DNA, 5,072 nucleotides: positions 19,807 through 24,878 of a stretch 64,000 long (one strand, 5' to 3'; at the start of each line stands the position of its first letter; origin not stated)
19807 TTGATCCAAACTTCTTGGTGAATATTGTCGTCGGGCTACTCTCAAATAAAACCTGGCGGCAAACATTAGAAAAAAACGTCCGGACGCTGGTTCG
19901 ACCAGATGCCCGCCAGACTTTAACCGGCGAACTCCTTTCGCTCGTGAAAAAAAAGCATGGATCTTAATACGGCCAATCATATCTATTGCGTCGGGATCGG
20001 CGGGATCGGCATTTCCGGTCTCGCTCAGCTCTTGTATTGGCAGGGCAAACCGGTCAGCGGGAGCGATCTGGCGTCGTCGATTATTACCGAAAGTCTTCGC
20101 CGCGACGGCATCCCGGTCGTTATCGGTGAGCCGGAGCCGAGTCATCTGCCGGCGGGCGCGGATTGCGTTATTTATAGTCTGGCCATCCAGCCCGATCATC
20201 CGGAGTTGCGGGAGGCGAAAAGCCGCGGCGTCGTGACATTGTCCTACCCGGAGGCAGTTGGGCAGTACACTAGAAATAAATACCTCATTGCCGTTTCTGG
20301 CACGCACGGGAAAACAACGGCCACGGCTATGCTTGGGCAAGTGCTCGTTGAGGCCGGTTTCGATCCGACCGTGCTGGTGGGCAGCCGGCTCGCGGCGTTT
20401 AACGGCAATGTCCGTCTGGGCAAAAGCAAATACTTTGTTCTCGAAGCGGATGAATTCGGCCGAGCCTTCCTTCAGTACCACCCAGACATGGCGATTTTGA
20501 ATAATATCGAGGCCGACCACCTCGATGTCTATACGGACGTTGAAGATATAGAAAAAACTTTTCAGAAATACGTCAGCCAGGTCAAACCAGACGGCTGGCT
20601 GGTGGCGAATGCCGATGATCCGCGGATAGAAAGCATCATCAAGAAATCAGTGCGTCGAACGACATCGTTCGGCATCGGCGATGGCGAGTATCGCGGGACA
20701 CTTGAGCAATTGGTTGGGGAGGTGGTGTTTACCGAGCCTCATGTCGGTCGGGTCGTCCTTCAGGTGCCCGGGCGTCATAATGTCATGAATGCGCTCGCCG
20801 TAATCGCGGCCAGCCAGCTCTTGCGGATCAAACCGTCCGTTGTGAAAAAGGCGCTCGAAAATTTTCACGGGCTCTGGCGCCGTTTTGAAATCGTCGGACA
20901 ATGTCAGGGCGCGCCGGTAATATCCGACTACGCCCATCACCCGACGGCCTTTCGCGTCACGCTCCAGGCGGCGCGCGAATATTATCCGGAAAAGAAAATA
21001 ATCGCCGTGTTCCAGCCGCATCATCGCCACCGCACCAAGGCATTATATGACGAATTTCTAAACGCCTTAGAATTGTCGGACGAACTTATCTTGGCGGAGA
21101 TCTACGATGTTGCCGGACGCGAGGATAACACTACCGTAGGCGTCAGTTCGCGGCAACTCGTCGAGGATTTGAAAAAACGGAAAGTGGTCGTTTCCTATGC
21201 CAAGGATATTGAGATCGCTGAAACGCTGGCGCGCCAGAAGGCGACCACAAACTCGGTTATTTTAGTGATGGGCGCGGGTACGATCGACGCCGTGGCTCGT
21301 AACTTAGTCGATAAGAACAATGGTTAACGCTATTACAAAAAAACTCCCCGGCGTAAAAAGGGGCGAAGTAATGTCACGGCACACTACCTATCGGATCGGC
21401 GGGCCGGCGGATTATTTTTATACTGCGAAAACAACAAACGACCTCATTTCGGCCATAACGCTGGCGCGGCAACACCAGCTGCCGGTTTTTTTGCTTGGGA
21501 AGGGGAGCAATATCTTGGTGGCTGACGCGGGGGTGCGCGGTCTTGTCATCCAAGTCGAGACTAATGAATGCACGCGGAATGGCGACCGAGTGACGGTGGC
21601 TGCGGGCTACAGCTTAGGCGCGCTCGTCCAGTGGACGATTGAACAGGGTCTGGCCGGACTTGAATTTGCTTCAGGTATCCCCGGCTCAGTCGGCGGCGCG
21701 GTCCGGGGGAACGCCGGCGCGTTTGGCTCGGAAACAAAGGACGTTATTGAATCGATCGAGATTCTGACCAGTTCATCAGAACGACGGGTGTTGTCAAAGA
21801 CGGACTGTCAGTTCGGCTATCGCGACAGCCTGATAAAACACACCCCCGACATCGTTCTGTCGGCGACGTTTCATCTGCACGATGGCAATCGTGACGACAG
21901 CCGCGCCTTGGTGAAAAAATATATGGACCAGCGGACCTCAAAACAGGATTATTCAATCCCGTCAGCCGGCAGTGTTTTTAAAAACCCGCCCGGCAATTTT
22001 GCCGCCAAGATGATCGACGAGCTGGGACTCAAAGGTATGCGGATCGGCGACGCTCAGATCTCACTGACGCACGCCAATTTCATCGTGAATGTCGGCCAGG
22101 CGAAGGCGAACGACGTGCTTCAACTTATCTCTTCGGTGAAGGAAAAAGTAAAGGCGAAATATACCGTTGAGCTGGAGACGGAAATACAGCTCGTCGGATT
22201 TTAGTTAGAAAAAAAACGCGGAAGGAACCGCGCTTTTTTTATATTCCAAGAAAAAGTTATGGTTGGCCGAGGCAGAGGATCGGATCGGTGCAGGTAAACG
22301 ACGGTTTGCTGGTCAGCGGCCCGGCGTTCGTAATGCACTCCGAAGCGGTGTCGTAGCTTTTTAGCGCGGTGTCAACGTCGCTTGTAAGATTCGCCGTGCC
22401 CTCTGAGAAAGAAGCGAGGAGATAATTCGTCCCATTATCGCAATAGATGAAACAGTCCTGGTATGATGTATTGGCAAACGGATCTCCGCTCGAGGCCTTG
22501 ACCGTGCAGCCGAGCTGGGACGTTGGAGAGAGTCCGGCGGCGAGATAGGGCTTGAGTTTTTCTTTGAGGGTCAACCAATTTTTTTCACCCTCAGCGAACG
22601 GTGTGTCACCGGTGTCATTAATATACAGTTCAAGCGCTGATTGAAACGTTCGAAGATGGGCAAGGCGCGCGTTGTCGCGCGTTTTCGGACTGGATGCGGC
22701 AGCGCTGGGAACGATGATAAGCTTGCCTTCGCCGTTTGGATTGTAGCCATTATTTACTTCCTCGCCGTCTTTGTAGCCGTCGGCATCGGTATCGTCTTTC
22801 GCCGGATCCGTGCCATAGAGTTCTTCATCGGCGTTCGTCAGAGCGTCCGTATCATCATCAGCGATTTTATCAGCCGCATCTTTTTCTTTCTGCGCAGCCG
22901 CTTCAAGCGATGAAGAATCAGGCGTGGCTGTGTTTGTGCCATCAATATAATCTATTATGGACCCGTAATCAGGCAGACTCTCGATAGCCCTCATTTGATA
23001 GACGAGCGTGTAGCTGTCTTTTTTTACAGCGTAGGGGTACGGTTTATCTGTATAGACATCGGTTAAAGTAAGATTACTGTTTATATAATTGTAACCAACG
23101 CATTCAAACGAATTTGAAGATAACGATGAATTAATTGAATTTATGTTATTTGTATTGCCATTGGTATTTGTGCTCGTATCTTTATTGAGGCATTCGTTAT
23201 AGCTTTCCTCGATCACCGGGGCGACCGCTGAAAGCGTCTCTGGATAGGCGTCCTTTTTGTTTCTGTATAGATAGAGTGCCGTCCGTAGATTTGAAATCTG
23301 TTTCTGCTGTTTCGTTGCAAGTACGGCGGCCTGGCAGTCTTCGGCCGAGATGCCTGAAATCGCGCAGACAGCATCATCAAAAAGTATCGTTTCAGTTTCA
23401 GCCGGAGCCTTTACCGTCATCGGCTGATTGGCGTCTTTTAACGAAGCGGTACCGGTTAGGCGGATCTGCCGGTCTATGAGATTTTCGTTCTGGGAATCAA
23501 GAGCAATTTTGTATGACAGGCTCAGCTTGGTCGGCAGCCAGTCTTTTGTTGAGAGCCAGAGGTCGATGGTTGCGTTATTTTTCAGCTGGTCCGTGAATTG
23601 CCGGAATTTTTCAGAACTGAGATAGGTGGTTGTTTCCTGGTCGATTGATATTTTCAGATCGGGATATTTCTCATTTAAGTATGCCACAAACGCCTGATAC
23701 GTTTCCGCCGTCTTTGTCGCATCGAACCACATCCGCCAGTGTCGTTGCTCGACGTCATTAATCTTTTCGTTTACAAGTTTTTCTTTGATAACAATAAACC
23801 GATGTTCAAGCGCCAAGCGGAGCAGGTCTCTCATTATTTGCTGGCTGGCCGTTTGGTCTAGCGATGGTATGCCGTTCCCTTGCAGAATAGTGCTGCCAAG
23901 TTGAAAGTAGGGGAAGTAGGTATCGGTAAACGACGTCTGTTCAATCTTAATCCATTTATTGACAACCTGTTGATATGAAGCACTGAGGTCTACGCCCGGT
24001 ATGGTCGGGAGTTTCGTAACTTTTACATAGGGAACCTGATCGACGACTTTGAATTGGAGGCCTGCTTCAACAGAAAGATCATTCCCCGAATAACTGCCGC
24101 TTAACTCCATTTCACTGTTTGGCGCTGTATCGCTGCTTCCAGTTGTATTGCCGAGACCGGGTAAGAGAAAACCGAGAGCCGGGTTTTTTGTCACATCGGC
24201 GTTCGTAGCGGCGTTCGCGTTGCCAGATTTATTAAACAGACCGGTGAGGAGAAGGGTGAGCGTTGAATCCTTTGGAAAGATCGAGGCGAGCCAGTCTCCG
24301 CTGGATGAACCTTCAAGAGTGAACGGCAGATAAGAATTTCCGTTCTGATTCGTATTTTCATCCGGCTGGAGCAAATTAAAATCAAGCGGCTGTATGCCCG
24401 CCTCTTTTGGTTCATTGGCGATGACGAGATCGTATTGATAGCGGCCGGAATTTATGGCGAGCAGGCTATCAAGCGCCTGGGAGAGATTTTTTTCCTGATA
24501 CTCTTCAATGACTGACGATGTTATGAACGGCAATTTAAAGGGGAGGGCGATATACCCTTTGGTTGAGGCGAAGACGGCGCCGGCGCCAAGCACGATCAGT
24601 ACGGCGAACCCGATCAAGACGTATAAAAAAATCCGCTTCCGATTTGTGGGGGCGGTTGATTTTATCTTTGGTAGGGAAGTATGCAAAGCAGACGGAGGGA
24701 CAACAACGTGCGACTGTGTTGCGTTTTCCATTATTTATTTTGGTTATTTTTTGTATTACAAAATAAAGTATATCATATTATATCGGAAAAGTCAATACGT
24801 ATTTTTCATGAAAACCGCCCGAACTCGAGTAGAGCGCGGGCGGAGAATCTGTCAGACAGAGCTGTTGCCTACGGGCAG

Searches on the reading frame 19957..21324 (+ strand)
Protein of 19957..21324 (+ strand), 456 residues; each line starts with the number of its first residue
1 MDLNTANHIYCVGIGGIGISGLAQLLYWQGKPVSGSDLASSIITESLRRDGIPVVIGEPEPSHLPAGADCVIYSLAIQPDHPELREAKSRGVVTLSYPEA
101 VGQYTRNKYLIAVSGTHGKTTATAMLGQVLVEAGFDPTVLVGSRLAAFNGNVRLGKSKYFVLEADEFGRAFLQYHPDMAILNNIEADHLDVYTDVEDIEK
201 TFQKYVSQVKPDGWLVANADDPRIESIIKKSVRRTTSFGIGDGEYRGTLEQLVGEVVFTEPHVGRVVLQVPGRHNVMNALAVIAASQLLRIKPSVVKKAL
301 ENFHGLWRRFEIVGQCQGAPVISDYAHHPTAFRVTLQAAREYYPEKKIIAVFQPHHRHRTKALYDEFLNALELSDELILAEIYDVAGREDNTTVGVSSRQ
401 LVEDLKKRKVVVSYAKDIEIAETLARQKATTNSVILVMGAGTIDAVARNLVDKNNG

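Call 29: search_protein_families(library=pfam, proteins=[window:19957-21324:+], max_evalue=0.001)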
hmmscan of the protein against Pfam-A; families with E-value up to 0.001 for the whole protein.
window:19957-21324:+ (456 aa): 3 families
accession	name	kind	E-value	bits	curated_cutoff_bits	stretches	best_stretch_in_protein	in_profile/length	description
PF08245.18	Mur_ligase_M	-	7.4e-26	91.8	24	1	113-285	1-199/200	Mur ligase middle domain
PF02875.26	Mur_ligase_C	-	4.1e-23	83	28.4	1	308-441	1-127/127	Mur ligase, glutamate ligase domain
PF01225.30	Mur_ligase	-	8.4e-20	71.4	21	1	8-109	1-95/95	Mur ligase family, catalytic domain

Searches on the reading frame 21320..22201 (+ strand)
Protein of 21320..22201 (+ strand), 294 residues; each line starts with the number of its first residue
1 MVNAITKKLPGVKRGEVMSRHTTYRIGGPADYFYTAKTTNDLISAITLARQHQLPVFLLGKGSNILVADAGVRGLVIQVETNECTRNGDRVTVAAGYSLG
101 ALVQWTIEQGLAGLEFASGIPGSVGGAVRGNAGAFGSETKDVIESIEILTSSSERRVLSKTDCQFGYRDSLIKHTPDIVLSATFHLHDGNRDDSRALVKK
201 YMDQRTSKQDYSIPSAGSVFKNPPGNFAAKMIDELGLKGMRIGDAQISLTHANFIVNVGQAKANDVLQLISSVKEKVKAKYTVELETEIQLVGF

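Call 29: search_protein_families(library=pfam, proteins=[window:21320-22201:+], max_evalue=0.001)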
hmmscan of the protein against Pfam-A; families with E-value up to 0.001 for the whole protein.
window:21320-22201:+ (294 aa): 2 families
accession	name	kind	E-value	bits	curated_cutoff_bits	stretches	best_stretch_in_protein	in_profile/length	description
PF02873.21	MurB_C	-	8e-34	116.2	27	1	196-292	4-99/99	UDP-N-acetylenolpyruvoylglucosamine reductase, C-terminal domain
PF01565.28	FAD_binding_4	-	3.3e-23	82.3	26.4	1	31-154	2-134/139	FAD binding domain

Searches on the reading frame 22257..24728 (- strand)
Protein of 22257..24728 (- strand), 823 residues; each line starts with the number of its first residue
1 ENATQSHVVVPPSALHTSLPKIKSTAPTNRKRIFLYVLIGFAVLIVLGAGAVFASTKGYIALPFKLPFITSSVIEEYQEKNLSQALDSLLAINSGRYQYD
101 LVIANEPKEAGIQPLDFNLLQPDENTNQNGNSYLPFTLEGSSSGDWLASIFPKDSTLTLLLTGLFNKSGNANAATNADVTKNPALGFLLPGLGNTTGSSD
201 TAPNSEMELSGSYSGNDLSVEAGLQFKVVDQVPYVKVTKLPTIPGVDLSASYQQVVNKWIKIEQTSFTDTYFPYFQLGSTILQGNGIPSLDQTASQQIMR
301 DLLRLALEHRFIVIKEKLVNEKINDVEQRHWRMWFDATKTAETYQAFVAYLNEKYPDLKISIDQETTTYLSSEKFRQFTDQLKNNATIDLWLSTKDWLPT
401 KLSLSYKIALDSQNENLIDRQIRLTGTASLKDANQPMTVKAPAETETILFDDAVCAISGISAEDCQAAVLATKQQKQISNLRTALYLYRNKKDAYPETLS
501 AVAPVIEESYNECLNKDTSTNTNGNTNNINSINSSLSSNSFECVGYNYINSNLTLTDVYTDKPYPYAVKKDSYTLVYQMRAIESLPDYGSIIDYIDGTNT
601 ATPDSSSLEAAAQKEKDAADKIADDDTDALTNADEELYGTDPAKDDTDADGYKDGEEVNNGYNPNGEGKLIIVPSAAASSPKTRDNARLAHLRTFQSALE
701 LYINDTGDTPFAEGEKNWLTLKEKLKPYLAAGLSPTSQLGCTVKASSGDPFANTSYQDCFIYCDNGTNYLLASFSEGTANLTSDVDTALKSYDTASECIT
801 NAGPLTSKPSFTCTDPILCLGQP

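Call 29: search_protein_families(library=pfam, proteins=[window:22257-24728:-], max_evalue=0.001)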
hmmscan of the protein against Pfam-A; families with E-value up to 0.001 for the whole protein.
window:22257-24728:- (823 aa): 0 families

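Call 32: search_protein_families(library=pfam, proteins=[window:22257-24728:-], max_evalue=0.01)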
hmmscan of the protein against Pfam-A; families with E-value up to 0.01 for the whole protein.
window:22257-24728:- (823 aa): 1 family
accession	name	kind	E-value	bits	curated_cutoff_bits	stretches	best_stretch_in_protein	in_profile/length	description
PF18884.5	TSP3_bac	-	0.0029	17.8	25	1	646-665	1-20/22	Bacterial TSP3 repeat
